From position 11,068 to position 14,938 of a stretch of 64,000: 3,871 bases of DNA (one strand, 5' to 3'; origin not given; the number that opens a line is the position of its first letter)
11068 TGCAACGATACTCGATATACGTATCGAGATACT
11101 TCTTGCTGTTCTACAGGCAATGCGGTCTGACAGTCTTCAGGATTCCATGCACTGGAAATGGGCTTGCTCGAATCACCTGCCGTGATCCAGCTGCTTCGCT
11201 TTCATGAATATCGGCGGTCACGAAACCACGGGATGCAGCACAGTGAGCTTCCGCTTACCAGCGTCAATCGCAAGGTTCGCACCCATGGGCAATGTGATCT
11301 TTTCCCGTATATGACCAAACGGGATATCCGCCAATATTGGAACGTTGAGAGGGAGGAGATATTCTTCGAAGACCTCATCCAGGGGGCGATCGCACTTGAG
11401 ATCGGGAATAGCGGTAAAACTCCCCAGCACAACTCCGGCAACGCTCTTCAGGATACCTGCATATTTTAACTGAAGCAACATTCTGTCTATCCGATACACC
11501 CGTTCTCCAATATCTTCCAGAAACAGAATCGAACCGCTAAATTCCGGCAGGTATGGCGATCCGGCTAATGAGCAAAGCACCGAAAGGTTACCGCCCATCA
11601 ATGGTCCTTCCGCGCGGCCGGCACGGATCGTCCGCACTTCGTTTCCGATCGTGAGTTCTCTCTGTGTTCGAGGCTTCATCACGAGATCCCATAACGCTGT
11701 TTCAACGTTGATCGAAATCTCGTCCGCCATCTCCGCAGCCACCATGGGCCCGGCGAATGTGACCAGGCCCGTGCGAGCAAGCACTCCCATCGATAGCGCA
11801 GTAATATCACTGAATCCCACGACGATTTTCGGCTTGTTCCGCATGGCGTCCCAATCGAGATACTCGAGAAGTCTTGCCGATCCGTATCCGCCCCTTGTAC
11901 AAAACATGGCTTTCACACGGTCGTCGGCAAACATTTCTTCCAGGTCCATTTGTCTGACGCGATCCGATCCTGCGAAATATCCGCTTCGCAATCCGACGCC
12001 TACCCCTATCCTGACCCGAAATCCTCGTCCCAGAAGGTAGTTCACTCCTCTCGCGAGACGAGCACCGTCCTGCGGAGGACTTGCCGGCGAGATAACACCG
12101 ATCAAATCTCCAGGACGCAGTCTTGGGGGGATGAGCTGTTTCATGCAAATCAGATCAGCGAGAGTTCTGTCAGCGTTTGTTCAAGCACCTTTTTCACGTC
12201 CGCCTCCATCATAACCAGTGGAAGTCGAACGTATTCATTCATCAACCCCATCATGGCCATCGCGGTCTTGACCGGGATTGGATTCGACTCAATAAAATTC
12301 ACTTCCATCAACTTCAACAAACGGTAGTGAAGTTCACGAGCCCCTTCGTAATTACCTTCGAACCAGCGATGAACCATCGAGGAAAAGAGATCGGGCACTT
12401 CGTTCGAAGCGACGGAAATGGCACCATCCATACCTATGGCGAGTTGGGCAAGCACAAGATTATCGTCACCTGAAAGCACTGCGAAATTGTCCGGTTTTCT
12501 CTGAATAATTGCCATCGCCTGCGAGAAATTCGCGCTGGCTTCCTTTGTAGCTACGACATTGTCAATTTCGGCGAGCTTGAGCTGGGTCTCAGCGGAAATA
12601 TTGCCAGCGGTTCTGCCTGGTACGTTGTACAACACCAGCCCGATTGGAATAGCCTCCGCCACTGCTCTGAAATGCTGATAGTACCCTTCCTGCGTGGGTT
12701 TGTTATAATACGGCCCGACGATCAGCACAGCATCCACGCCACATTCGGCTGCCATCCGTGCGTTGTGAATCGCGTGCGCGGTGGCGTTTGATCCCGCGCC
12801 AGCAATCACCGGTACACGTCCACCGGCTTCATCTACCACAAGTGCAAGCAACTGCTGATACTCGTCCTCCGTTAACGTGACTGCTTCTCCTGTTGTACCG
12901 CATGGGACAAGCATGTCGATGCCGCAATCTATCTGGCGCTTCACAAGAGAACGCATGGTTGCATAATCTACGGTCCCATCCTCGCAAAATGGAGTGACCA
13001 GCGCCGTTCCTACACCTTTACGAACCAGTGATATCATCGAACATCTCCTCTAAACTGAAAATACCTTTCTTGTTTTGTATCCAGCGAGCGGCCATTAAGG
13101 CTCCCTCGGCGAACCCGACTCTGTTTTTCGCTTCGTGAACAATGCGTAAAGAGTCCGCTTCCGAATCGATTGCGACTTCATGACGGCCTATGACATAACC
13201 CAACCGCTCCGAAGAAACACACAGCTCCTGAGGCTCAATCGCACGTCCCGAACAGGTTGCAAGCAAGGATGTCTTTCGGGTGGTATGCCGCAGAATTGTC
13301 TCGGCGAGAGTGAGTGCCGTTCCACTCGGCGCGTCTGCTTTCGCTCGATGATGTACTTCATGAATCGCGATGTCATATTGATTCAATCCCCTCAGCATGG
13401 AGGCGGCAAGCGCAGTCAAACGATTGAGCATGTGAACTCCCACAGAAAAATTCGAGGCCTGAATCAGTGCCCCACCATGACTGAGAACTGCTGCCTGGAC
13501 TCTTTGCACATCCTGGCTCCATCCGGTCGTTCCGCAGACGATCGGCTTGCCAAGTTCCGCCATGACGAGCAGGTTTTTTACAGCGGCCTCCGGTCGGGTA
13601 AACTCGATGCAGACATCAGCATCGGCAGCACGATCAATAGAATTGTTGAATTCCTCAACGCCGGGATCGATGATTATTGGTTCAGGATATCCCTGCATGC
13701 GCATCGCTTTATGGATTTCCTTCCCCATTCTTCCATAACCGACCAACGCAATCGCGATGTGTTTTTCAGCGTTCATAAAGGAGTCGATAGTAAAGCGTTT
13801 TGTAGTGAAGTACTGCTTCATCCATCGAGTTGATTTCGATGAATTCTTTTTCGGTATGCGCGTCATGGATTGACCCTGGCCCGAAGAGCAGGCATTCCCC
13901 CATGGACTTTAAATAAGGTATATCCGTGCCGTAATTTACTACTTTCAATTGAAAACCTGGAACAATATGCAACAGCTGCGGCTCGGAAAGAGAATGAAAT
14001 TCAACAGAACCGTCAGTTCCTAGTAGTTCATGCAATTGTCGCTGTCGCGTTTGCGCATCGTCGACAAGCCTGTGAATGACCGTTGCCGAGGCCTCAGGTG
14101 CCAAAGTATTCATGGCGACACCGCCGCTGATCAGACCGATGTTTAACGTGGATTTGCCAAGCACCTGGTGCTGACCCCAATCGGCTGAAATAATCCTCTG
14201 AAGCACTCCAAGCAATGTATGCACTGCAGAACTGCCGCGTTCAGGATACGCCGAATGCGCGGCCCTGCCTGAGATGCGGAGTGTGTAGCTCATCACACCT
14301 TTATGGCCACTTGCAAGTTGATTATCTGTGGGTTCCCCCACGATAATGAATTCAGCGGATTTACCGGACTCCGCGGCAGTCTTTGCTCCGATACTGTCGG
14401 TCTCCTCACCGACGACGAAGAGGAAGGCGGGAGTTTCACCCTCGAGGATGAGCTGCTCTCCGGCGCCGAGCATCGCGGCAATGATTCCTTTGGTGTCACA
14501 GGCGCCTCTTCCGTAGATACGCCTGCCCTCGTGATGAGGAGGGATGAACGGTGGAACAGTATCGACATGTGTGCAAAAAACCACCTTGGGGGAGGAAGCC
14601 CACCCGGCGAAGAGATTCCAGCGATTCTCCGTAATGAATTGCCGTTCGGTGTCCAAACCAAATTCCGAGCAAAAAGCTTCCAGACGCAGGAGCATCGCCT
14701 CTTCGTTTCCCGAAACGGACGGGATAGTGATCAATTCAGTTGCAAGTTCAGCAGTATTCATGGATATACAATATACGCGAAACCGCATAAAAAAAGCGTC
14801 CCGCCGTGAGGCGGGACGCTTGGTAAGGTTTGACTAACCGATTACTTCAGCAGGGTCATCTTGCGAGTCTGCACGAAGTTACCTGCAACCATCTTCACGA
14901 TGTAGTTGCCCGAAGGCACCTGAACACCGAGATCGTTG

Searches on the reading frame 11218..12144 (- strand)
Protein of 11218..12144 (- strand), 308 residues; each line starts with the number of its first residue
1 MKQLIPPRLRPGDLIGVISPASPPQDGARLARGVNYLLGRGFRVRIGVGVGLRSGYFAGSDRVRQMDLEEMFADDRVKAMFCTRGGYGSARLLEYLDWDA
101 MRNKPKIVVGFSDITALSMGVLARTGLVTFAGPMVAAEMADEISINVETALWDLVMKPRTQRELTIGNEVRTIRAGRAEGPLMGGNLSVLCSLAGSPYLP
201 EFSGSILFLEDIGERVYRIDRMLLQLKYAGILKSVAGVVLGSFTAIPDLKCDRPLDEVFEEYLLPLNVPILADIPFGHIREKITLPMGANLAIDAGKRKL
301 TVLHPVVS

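Call 60: search_protein_families(library=pfam, proteins=[window:11218-12144:-], max_evalue=0.001)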
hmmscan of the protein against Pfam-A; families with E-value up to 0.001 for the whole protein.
window:11218-12144:- (308 aa): 2 families
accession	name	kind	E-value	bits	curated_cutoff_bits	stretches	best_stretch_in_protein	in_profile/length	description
PF17676.7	Peptidase_S66C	-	2.5e-37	128.5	23.7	1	179-292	1-119/120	LD-carboxypeptidase C-terminal domain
PF02016.21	Peptidase_S66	-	1.3e-36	125.8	25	1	15-132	1-121/121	LD-carboxypeptidase N-terminal domain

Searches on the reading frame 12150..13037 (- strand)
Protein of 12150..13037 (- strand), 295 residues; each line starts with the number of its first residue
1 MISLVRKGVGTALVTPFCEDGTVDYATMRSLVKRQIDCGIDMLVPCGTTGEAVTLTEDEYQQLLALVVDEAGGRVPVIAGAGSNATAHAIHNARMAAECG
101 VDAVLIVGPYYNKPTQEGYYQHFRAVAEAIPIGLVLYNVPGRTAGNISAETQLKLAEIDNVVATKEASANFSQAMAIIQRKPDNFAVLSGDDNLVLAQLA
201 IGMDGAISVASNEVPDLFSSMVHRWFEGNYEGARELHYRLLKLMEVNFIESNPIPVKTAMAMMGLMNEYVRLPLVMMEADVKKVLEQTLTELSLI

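Call 30: list_cluster_members(proteins=[P0007, P0008, P0001, window:12150-13037:-, window:2373-3749:-, window:7415-8311:-, window:11218-12144:-])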
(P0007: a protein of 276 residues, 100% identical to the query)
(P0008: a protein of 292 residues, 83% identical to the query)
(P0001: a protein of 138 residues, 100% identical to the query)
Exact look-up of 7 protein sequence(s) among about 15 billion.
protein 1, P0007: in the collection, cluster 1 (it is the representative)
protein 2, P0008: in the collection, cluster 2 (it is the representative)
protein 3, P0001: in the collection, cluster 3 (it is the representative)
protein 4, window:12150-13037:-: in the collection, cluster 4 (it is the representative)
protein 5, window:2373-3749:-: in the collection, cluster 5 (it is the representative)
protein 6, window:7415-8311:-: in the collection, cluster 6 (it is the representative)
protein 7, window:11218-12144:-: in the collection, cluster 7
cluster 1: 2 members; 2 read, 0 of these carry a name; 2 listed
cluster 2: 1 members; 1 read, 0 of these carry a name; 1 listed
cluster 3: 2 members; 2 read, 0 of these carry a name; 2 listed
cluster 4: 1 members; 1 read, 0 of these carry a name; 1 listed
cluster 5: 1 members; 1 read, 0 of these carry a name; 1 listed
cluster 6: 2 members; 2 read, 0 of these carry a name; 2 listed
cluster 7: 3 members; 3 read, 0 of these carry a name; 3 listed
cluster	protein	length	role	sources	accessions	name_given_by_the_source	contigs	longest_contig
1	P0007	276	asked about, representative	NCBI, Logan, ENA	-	-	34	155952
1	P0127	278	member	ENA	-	-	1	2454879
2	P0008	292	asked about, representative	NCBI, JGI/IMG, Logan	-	-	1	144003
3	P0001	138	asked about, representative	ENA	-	-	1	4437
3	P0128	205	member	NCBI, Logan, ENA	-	-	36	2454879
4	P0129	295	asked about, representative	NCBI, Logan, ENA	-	-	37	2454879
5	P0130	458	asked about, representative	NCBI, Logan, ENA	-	-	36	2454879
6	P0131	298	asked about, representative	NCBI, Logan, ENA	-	-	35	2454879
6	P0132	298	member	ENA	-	-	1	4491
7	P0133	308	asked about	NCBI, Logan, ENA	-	-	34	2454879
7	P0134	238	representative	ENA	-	-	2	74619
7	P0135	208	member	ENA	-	-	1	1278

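Call 60: search_protein_families(library=pfam, proteins=[window:12150-13037:-], max_evalue=0.001)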
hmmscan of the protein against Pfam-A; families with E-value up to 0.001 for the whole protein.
window:12150-13037:- (295 aa): 1 family
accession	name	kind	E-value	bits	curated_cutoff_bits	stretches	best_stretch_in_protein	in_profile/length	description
PF00701.28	DHDPS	-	2.1e-90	302.8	22.1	1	7-291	3-288/289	Dihydrodipicolinate synthetase family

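Call 74: find_homologous_proteins(query=window:12150-13037:-, max_evalue=1e-40)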
Query window:12150-13037:- (295 aa): 8000 proteins with E <= 1e-40 among 8000 candidates; the best 120 are listed.
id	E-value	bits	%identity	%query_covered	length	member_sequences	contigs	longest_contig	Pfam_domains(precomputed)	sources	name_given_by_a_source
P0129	1.5e-189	646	100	100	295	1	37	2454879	PF00701.29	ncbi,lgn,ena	-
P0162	6.2e-145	499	76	100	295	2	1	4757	PF00701.29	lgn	-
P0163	1.1e-133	463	72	100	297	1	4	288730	PF00701.29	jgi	jgi:4-hydroxy-tetrahydrodipicolinate synthase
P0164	2.1e-133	462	72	100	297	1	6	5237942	PF00701.29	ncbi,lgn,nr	ncbi:MAG: 4-hydroxy-tetrahydrodipicolinate synthase [Bacteroidia bacterium]|nr:4-hydroxy-tetrahydrod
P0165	2.5e-133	461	71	100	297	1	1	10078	PF00701.29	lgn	-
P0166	3.7e-133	461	71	100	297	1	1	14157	PF00701.29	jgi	jgi:4-hydroxy-tetrahydrodipicolinate synthase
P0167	5.0e-133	460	70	100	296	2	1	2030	PF00701.29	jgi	jgi:4-hydroxy-tetrahydrodipicolinate synthase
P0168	6.1e-128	444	70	100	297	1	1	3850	PF00701.29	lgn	-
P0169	3.5e-126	438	66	98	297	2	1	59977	PF00701.29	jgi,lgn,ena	-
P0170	2.0e-125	435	70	98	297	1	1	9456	PF00701.29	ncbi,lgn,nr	ncbi:MAG: 4-hydroxy-tetrahydrodipicolinate synthase [Bacteroidetes bacterium]|nr:4-hydroxy-tetrahydr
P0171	7.9e-125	434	68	100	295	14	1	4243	PF00701.29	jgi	jgi:4-hydroxy-tetrahydrodipicolinate synthase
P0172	2.0e-123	429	69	98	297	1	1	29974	PF00701.29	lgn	-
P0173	1.3e-122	426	69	98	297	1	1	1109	PF00701.29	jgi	jgi:4-hydroxy-tetrahydrodipicolinate synthase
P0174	1.5e-121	423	68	98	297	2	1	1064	PF00701.29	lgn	-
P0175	5.3e-121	421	66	100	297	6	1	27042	PF00701.29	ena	-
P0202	3.9e-116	405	66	98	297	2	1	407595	PF00701.29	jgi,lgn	jgi:4-hydroxy-tetrahydrodipicolinate synthase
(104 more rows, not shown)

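Call 75: find_encoding_contigs(protein=P0164, flank=10000, max_places=2)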
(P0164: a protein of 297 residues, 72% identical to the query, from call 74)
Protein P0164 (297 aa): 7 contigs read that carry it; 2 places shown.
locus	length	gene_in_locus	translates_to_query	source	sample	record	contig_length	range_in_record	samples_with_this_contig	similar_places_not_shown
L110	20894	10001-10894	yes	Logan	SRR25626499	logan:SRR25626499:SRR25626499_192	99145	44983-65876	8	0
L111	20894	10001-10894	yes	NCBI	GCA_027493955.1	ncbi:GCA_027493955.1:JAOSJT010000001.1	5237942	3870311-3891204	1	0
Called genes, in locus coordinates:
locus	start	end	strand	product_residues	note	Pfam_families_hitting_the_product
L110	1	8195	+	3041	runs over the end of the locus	PF13860:FlgD_ig (weak)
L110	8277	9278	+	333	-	PF01546:Peptidase_M20, PF07687:M20_dimer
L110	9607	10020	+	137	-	PF05173:DapB_C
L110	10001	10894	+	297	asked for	PF00701:DHDPS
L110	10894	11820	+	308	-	PF02016:Peptidase_S66, PF17676:Peptidase_S66C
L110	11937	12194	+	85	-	-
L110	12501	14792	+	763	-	PF13620:CarboxypepD_reg, PF13715:CarbopepD_reg_2, PF07715:Plug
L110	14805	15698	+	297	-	-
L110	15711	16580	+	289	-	PF08867:FRG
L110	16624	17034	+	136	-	-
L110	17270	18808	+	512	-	PF13505:OMP_b-brl (weak), PF19573:DUF6089, PF18884:TSP3_bac (weak), PF00691:OmpA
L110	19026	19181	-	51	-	-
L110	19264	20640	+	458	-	PF00072:Response_reg, PF00158:Sigma54_activat, PF14532:Sigma54_activ_2, PF07728:AAA_5 (weak), PF25601:AAA_lid_14, PF02954:HTH_8 (weak)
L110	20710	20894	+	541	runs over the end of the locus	PF28550:DUF8436 (faint), PF01266:DAO (faint), PF07992:Pyr_redox_2 (faint), PF21688:FAD-depend_C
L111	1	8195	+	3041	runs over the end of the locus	PF13860:FlgD_ig (weak)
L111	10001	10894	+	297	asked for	PF00701:DHDPS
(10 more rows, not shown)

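Call 76: find_encoding_contigs(protein=P0202, flank=10000, max_places=2)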
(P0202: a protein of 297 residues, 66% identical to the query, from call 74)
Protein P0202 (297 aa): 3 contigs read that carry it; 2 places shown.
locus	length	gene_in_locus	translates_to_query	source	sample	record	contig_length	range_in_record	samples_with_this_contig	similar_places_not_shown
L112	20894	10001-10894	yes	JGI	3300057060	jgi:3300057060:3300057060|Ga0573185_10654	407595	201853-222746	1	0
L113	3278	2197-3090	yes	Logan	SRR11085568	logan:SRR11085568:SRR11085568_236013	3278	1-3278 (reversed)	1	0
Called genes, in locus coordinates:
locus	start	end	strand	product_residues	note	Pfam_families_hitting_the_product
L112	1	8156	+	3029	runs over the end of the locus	PF13860:FlgD_ig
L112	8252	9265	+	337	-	PF01546:Peptidase_M20, PF07687:M20_dimer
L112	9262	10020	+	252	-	PF01113:DapB_N, PF05173:DapB_C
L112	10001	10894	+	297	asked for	PF00701:DHDPS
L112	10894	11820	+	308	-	PF02016:Peptidase_S66, PF17676:Peptidase_S66C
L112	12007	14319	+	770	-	PF13620:CarboxypepD_reg, PF13715:CarbopepD_reg_2, PF07715:Plug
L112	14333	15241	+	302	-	PF14054:DUF4249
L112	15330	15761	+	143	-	-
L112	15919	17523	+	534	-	PF18884:TSP3_bac (weak), PF00691:OmpA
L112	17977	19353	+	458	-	PF00072:Response_reg, PF00158:Sigma54_activat, PF14532:Sigma54_activ_2, PF07728:AAA_5, PF25601:AAA_lid_14, PF02954:HTH_8 (weak)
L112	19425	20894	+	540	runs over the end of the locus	PF28550:DUF8436, PF07992:Pyr_redox_2 (faint), PF21688:FAD-depend_C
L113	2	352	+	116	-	?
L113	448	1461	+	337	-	PF01546:Peptidase_M20, PF07687:M20_dimer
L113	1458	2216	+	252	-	PF01113:DapB_N, PF05173:DapB_C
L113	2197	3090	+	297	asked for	PF00701:DHDPS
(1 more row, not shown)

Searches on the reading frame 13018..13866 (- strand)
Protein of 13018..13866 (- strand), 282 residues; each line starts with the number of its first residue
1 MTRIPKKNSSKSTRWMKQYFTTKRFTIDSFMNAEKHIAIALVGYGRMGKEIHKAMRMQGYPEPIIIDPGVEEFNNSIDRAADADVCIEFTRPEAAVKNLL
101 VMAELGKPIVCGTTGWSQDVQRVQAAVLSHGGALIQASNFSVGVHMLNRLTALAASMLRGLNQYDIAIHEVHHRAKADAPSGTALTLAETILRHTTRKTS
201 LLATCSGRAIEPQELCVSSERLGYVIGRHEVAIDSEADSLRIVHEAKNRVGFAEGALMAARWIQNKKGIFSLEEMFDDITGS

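Call 60: search_protein_families(library=pfam, proteins=[window:13018-13866:-], max_evalue=0.001)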
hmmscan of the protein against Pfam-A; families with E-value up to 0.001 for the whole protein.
window:13018-13866:- (282 aa): 2 families
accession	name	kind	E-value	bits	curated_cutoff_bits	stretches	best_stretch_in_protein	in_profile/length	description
PF05173.19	DapB_C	-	3.1e-33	114.9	27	1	143-275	1-120/121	Dihydrodipicolinate reductase, C-terminus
PF01113.26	DapB_N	-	1.5e-14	54.6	25.6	1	72-140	57-124/124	Dihydrodipicolinate reductase, N-terminus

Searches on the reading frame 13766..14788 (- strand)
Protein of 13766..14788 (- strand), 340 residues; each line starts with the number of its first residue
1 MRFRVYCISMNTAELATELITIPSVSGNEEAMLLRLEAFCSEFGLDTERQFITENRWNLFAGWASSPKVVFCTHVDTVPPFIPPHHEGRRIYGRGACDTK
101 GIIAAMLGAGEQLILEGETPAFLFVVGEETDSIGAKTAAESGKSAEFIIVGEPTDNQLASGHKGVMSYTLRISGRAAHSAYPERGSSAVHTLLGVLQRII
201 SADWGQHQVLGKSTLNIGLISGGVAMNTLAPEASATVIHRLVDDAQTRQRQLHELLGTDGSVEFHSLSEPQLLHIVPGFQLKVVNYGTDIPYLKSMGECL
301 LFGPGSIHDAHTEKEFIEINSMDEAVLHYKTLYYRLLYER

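Call 60: search_protein_families(library=pfam, proteins=[window:13766-14788:-], max_evalue=0.001)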
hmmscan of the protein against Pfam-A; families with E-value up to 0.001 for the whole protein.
window:13766-14788:- (340 aa): 2 families
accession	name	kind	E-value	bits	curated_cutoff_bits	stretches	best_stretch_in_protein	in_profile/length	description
PF01546.33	Peptidase_M20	-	1.5e-19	71.2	24.6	1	71-332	2-203/206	Peptidase family M20/M25/M40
PF07687.19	M20_dimer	-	1.4e-18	67.2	21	1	161-250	2-90/107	Peptidase dimerisation domain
